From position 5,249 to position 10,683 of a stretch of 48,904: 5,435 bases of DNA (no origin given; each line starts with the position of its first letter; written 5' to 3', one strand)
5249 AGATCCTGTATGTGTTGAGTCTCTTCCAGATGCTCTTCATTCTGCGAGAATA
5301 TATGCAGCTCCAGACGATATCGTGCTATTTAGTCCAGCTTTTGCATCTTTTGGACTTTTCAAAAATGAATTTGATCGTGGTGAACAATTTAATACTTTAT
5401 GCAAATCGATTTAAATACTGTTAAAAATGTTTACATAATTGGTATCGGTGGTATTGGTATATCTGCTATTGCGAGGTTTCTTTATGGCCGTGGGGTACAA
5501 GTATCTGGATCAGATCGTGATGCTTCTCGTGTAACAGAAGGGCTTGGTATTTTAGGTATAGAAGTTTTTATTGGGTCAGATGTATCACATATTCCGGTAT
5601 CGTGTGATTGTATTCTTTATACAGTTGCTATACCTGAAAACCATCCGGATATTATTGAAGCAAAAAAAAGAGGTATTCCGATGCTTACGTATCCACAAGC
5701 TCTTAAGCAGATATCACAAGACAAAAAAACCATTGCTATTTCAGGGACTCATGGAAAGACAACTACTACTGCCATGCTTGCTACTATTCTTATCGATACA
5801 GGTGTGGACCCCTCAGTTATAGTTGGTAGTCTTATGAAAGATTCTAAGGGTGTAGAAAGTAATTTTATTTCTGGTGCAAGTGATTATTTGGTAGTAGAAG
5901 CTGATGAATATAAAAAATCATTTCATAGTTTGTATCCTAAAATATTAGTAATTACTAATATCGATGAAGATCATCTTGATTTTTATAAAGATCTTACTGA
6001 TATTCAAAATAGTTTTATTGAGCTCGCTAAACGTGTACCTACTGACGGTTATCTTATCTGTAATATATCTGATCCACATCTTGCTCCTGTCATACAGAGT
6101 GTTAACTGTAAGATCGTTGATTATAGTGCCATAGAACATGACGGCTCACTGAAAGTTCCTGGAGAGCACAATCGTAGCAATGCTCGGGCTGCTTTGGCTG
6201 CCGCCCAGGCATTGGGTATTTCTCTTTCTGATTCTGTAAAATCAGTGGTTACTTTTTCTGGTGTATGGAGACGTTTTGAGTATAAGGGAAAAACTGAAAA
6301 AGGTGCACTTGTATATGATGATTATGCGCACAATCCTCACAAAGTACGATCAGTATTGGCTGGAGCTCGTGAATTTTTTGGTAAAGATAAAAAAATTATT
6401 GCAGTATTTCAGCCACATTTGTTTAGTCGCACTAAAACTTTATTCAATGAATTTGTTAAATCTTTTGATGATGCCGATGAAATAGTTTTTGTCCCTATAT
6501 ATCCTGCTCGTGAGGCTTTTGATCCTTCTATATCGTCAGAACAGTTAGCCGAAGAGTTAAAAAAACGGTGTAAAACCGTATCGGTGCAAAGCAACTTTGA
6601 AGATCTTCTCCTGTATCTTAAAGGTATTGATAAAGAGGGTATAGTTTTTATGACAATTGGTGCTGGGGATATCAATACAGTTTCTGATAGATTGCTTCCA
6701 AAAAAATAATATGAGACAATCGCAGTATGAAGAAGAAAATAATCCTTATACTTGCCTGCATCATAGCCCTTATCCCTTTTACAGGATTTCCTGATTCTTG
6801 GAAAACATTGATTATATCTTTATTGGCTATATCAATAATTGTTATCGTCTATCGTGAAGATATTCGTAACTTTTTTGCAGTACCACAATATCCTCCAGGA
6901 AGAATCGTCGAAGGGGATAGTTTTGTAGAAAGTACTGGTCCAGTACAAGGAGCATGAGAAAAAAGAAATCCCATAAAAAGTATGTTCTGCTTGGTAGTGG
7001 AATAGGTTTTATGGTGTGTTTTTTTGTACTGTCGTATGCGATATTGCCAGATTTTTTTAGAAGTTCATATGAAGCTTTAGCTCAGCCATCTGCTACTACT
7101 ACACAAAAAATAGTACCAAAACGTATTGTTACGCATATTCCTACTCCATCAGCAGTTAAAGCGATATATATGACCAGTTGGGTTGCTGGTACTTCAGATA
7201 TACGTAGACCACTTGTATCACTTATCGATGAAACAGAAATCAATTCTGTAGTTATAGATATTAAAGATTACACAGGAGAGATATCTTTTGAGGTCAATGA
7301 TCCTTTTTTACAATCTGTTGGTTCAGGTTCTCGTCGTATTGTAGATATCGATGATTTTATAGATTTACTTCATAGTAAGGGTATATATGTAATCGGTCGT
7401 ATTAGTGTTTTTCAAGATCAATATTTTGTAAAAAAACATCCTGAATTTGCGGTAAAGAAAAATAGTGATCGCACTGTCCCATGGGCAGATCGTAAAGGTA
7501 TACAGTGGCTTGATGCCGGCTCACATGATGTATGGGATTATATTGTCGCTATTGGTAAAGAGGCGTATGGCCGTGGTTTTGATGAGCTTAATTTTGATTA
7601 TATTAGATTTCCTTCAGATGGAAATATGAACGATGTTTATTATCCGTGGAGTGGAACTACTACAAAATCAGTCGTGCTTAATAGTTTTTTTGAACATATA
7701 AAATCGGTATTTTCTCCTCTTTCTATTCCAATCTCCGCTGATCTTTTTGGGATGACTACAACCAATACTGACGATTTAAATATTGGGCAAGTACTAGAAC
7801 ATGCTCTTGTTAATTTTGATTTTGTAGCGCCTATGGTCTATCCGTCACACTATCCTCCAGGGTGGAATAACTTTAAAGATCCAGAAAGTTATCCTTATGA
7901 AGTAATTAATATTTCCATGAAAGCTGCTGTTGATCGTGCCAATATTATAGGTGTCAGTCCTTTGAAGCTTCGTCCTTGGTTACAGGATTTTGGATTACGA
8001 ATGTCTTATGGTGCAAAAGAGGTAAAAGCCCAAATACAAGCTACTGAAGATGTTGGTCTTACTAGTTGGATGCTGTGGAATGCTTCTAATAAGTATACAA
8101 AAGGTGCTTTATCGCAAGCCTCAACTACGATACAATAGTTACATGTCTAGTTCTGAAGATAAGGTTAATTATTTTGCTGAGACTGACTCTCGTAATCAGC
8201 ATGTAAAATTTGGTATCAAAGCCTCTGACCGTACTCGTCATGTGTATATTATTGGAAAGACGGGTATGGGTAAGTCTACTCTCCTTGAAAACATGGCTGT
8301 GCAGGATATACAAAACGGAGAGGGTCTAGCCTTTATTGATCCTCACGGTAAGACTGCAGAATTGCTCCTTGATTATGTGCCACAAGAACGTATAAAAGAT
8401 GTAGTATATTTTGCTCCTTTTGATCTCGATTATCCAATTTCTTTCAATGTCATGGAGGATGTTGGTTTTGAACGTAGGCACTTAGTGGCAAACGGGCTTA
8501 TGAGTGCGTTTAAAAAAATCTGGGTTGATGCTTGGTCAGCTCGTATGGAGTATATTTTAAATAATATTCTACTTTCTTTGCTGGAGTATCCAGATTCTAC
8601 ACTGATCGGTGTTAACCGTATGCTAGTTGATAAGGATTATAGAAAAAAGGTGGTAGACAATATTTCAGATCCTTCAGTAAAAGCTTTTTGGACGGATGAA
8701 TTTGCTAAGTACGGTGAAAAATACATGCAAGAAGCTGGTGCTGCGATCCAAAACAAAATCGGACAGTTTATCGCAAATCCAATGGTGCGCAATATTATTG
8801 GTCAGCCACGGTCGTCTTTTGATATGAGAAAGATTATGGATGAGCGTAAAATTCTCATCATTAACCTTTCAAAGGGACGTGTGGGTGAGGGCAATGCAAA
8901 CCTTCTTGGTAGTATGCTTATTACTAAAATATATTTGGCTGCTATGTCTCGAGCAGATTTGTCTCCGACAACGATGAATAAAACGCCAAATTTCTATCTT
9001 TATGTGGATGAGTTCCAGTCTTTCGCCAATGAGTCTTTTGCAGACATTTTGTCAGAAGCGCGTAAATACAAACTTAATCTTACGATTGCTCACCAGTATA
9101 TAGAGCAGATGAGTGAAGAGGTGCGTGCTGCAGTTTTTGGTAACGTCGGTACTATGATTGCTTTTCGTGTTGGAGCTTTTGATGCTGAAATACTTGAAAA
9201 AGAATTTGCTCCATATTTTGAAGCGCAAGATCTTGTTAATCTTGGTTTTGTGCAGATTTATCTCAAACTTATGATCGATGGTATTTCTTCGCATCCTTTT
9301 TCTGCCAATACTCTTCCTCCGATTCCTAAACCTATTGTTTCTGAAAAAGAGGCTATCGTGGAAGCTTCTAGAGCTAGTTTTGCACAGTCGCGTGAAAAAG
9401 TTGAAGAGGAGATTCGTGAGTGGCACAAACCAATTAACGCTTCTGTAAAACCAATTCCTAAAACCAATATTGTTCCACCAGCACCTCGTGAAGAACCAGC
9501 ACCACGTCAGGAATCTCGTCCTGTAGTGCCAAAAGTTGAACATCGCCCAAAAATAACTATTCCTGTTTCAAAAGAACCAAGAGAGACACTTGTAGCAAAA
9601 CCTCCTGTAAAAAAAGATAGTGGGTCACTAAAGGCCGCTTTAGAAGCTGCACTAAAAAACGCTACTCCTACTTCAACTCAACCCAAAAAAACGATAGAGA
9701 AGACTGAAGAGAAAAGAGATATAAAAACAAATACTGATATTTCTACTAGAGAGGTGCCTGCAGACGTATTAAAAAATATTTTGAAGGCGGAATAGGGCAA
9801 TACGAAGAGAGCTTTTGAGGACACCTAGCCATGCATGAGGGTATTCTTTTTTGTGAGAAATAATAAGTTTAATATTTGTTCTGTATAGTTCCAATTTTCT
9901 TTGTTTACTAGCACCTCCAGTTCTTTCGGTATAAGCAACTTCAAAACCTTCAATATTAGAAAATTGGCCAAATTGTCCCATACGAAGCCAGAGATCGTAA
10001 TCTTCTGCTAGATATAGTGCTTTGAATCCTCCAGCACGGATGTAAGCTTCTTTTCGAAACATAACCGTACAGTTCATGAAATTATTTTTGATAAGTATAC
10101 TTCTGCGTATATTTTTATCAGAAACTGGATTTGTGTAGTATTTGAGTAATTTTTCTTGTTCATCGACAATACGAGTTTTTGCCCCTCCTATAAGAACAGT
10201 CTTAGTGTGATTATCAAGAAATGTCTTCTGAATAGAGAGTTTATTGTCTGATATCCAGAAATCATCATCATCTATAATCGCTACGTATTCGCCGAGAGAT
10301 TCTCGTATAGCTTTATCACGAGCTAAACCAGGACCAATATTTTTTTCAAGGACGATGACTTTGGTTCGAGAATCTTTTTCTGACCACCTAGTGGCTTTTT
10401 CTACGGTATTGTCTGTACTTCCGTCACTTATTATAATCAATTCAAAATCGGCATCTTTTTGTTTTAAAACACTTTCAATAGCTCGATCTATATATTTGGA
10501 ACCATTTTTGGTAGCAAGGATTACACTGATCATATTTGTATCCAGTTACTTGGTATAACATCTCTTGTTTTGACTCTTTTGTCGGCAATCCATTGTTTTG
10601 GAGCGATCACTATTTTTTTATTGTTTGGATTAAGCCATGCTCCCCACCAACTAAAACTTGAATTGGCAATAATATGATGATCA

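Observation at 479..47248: Six self-contained, G+C-richer ORF cassettes with canonical AAGGAG SDs, scattered among SD-less AT-rich housekeeping genes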

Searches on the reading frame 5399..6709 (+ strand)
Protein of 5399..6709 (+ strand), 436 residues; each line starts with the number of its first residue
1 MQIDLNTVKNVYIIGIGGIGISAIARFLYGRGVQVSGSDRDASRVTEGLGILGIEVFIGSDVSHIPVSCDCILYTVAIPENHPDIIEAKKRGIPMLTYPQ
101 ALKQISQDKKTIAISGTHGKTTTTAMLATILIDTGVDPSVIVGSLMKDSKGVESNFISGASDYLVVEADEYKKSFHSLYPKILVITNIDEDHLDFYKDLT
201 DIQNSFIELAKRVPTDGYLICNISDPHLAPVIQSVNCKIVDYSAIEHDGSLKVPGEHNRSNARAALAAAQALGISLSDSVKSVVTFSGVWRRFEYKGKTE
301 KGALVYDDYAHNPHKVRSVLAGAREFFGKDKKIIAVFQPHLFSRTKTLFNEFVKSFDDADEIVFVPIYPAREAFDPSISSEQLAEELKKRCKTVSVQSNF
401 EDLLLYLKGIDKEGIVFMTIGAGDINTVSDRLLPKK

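Call 13: search_protein_families(library=pfam, proteins=[window:5399-6709:+], max_evalue=0.00001)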
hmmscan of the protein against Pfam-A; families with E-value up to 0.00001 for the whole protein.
window:5399-6709:+ (436 aa): 3 families
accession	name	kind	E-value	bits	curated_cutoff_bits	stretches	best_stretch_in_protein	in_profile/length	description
PF08245.18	Mur_ligase_M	-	3e-23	83.2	24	1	114-245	1-148/200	Mur ligase middle domain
PF01225.30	Mur_ligase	-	1e-19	71.1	21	1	11-109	2-94/95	Mur ligase family, catalytic domain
PF02875.26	Mur_ligase_C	-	1.3e-19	71.8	28.4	1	291-423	1-127/127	Mur ligase, glutamate ligase domain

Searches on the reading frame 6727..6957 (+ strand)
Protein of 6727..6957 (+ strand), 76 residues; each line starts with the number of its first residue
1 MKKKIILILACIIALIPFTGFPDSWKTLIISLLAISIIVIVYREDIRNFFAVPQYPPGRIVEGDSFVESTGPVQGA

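Call 13: search_protein_families(library=pfam, proteins=[window:6727-6957:+], max_evalue=0.00001)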
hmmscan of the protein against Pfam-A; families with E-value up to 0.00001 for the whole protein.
window:6727-6957:+ (76 aa): 0 families

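Call 64: search_protein_families(library=pfam, proteins=[window:6727-6957:+], max_evalue=0.01)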
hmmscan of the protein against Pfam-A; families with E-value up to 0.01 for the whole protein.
window:6727-6957:+ (76 aa): 0 families

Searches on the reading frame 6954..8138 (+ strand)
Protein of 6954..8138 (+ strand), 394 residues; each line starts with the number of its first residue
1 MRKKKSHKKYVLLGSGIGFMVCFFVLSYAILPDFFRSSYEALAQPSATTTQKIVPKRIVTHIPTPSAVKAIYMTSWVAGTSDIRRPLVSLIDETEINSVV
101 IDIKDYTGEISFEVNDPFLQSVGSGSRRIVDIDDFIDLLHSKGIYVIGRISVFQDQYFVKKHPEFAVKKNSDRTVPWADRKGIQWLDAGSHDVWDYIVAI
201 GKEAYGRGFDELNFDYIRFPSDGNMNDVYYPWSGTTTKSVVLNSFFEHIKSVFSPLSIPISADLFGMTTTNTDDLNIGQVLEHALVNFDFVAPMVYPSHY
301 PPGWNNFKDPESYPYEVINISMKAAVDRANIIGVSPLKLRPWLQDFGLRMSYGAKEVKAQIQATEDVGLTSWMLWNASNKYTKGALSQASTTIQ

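Call 13: search_protein_families(library=pfam, proteins=[window:6954-8138:+], max_evalue=0.00001)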
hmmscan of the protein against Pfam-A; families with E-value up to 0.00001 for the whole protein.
window:6954-8138:+ (394 aa): 1 family
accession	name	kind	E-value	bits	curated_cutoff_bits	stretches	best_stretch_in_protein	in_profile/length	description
PF13200.12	DUF4015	-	2.5e-94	316.4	27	1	70-381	1-313/313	Putative glycosyl hydrolase domain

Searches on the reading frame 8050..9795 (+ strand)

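Call 13: search_protein_families(library=pfam, proteins=[window:8050-9795:+], max_evalue=0.00001)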
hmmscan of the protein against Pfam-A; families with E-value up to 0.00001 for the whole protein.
window:8050-9795:+ (581 aa): 3 families
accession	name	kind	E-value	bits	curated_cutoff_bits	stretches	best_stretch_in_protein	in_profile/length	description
PF01935.23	DUF87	-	1.2e-06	29.2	23.2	1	52-291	12-217/220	Helicase HerA, central domain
PF10412.15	TrwB_AAD_bind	-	2.4e-06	27.1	20.5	1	56-374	9-310/387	Type IV secretion-system coupling protein DNA-binding domain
PF02534.20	T4SS-DNA_transf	-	5.7e-06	25.9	20.1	1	54-357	44-347/468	Type IV secretory system Conjugative DNA transfer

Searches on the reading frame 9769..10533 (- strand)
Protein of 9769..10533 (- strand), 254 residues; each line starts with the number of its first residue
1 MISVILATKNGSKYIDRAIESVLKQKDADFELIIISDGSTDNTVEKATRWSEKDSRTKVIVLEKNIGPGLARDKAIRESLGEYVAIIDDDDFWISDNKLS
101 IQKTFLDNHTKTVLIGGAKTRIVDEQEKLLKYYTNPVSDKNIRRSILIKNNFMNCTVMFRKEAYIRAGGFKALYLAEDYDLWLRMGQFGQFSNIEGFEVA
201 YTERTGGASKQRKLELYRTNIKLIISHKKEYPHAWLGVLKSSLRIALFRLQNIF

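Call 13: search_protein_families(library=pfam, proteins=[window:9769-10533:-], max_evalue=0.00001)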
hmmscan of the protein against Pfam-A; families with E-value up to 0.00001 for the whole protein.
window:9769-10533:- (254 aa): 3 families
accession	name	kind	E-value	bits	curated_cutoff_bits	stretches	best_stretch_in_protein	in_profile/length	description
PF00535.33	Glycos_transf_2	-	3.9e-30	105.4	23.3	1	3-163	1-163/168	Glycosyl transferase family 2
PF10111.15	Glyco_tranf_2_2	-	1.1e-15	58.4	27.3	1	6-206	6-220/276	Glycosyltransferase like family 2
PF13641.12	Glyco_tranf_2_3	-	1.5e-11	45.2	27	1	2-187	3-196/230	Glycosyltransferase like family 2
